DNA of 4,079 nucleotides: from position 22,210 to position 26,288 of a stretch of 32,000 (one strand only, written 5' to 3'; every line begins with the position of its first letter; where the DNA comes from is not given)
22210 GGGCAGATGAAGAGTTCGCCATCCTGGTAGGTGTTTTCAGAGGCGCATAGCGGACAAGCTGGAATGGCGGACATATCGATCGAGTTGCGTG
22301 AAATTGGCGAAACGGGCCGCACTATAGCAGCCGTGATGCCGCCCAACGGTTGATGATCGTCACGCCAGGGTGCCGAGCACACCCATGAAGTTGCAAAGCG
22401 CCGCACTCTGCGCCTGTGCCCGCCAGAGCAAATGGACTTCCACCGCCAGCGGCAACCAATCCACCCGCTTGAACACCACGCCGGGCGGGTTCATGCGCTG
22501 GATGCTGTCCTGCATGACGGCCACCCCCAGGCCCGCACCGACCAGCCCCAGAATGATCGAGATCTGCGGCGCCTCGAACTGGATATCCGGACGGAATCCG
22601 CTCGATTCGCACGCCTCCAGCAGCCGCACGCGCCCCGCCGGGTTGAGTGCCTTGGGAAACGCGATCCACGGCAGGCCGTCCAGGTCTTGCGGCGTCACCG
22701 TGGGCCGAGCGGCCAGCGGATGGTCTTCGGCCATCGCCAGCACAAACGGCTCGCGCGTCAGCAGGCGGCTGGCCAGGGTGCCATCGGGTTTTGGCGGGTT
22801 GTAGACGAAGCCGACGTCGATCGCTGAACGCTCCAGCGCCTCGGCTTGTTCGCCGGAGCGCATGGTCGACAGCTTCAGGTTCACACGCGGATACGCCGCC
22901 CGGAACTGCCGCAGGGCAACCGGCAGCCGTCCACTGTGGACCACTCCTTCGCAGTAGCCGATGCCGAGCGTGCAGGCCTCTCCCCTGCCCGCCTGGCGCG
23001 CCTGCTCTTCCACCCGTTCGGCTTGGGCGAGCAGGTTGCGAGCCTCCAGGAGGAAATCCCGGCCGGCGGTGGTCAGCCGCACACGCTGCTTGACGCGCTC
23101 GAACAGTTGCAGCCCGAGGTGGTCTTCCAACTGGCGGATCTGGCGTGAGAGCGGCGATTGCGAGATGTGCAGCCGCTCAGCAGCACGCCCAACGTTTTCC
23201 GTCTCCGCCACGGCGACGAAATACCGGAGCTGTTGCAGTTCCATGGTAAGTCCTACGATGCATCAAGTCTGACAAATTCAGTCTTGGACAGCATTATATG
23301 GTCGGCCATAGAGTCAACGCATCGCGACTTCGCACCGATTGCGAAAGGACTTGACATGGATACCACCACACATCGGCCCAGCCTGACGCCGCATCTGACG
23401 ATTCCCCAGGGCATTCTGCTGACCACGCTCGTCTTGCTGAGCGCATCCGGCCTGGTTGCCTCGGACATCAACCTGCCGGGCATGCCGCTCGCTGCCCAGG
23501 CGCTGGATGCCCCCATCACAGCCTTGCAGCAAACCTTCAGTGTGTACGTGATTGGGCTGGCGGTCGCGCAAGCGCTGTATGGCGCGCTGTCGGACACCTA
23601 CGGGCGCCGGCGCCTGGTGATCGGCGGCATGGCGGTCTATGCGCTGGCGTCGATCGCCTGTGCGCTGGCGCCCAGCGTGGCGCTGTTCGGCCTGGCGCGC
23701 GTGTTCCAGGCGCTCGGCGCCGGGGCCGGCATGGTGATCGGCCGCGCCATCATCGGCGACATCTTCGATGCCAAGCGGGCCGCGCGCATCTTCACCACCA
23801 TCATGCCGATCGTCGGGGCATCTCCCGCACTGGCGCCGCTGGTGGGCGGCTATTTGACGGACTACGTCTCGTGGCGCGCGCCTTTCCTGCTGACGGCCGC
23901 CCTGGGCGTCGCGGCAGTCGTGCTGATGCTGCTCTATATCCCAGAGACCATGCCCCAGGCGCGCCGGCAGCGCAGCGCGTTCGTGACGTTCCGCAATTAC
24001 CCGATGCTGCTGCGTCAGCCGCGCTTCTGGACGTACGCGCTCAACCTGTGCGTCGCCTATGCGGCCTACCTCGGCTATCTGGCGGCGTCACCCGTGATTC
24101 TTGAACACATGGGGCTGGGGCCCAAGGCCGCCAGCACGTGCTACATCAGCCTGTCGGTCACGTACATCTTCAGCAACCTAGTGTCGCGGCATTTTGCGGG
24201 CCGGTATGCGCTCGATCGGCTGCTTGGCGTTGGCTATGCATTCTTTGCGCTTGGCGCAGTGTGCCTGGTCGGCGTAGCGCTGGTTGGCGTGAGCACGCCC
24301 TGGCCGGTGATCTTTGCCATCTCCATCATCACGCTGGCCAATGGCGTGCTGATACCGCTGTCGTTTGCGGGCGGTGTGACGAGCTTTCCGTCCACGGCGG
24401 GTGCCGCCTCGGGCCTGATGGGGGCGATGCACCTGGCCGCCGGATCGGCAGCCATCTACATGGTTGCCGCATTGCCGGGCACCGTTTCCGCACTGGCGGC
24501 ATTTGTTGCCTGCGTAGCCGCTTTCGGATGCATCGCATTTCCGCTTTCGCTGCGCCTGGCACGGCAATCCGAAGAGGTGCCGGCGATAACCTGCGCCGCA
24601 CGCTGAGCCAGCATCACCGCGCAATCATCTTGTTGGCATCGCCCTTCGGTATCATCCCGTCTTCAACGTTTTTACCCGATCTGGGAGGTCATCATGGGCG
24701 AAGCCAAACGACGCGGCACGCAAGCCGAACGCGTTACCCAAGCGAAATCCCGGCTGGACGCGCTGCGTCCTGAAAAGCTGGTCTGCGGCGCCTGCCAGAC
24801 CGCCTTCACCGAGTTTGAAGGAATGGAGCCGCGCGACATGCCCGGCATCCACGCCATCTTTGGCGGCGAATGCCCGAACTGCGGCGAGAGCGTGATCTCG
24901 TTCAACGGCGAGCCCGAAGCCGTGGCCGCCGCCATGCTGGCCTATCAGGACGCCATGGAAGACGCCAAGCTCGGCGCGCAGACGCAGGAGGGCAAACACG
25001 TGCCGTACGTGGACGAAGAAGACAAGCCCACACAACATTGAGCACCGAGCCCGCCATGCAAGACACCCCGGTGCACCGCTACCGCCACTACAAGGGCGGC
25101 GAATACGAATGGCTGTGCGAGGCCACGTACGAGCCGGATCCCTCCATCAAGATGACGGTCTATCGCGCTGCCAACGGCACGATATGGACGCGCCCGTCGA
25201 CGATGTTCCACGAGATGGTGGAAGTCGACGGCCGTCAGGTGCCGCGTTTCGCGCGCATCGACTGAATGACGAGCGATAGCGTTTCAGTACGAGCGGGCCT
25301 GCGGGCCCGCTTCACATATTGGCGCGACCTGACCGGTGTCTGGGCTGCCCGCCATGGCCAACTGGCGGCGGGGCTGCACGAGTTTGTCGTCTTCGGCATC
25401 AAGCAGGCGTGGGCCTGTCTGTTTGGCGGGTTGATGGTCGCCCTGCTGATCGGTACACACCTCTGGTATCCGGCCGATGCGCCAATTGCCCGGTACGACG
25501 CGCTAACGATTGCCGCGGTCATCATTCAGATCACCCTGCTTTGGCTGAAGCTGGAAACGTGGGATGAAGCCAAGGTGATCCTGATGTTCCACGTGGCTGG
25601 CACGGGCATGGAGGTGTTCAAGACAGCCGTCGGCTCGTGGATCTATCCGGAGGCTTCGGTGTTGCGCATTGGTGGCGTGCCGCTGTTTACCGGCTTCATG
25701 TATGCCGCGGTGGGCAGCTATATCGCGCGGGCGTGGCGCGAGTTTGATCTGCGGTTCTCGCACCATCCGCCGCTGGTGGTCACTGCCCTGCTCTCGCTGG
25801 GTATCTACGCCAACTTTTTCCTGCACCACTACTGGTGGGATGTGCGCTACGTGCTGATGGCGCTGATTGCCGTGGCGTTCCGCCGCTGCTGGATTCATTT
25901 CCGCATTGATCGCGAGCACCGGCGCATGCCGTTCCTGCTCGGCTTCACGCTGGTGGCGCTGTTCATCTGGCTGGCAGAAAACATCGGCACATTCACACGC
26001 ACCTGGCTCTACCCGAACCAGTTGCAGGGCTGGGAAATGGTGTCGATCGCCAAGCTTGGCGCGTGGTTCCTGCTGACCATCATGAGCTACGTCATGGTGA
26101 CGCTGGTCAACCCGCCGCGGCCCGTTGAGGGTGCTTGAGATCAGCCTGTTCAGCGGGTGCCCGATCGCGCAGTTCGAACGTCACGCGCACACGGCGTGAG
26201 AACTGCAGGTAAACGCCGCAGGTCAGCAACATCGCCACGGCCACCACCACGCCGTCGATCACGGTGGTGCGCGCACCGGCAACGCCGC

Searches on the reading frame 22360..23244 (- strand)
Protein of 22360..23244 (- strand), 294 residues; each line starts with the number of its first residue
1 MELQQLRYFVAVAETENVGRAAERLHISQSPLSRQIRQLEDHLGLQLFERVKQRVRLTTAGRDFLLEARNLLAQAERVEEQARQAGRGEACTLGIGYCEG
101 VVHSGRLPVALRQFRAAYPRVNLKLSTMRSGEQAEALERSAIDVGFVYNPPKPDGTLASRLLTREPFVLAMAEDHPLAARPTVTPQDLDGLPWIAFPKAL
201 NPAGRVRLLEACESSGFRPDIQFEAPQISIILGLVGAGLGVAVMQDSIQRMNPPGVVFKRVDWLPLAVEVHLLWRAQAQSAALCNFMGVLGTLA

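Call 58: search_protein_families(library=pfam, proteins=[window:22360-23244:-], max_evalue=0.001)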
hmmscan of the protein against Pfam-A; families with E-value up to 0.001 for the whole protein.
window:22360-23244:- (294 aa): 2 families
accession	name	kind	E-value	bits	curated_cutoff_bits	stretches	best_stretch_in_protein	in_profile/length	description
PF03466.25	LysR_substrate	-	1.2e-42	146.1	28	1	102-290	16-204/209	LysR substrate binding domain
PF00126.33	HTH_1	-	4.1e-25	88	26.6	1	3-62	1-60/60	Bacterial regulatory helix-turn-helix protein, lysR family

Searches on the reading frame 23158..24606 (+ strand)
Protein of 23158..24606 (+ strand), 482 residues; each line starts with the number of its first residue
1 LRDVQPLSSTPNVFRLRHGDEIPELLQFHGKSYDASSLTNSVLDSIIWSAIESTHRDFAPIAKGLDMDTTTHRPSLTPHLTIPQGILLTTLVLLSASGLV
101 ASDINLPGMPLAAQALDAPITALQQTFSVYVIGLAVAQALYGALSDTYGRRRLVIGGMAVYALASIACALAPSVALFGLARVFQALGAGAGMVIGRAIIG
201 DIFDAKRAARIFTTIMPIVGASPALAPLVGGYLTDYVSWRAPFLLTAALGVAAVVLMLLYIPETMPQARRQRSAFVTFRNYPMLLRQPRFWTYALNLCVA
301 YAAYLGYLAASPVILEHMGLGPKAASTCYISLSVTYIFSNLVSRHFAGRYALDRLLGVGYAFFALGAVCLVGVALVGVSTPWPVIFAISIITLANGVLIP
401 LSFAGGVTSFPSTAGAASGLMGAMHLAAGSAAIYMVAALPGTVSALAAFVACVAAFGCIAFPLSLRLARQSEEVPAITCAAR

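Call 58: search_protein_families(library=pfam, proteins=[window:23158-24606:+], max_evalue=0.001)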
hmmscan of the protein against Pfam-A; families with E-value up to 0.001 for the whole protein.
window:23158-24606:+ (482 aa): 2 families
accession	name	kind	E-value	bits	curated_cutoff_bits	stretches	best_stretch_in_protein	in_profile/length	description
PF07690.21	MFS_1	-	3.6e-43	148.3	33.4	1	97-431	7-345/347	Major Facilitator Superfamily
PF00083.30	Sugar_tr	-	1.2e-05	24.9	22.3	1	125-264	50-194/452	Sugar (and other) transporter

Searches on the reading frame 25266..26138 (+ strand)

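Call 58: search_protein_families(library=pfam, proteins=[window:25266-26138:+], max_evalue=0.001)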
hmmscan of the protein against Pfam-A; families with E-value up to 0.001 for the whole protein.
window:25266-26138:+ (290 aa): 1 family
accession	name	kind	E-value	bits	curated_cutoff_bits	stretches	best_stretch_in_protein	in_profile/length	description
PF05675.17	DUF817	-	1.1e-103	346.5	25.9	1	39-275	1-237/237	Protein of unknown function (DUF817)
